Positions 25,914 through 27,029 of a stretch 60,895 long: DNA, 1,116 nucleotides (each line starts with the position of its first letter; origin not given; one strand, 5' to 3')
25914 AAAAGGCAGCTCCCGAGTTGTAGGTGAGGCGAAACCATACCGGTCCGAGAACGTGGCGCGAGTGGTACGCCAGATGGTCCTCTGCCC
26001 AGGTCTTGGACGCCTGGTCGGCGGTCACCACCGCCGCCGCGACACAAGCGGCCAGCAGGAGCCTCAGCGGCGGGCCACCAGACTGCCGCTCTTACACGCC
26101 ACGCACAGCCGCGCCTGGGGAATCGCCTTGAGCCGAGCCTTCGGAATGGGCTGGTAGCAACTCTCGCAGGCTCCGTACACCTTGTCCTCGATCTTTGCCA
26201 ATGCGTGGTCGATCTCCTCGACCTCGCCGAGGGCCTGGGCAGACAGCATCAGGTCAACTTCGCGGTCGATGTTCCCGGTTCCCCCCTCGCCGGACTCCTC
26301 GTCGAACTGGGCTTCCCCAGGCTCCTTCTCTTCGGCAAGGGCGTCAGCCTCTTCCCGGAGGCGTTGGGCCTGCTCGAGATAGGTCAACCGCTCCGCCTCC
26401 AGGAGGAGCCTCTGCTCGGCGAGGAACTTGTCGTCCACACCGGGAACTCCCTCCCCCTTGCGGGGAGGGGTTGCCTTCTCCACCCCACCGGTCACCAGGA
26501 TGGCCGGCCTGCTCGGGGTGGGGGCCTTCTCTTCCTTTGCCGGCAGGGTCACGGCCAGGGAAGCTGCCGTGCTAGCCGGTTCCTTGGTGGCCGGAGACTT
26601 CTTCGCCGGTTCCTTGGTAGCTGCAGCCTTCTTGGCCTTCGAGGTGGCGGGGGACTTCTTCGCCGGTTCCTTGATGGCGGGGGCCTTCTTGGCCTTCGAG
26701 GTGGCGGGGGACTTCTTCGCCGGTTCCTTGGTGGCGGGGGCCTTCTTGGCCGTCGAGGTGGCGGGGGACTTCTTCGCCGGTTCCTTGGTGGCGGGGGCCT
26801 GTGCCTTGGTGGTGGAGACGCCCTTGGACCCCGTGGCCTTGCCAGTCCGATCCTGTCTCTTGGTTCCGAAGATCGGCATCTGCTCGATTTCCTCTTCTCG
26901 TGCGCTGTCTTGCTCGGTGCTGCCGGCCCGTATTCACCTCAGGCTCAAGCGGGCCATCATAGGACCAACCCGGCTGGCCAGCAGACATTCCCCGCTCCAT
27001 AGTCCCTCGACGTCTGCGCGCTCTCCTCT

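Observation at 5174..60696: Very dense set of perfect short tandem duplications in core genes and on gene junctions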

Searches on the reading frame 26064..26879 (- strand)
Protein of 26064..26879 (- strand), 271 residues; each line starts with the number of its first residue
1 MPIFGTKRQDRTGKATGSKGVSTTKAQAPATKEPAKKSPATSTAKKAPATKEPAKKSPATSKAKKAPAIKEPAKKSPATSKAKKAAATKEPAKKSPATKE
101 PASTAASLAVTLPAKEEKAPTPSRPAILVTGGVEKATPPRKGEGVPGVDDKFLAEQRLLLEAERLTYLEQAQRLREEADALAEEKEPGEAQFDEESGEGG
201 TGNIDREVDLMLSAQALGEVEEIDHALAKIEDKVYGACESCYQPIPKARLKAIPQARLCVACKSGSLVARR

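Call 34: search_protein_families(library=pfam, proteins=[window:26064-26879:-])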
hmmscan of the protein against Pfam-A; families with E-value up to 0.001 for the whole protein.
window:26064-26879:- (271 aa): 1 family
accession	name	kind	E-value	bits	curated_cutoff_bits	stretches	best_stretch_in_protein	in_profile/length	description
PF01258.23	zf-dskA_traR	-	2.1e-11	44.1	24.9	1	235-264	3-32/36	Prokaryotic dksA/traR C4-type zinc finger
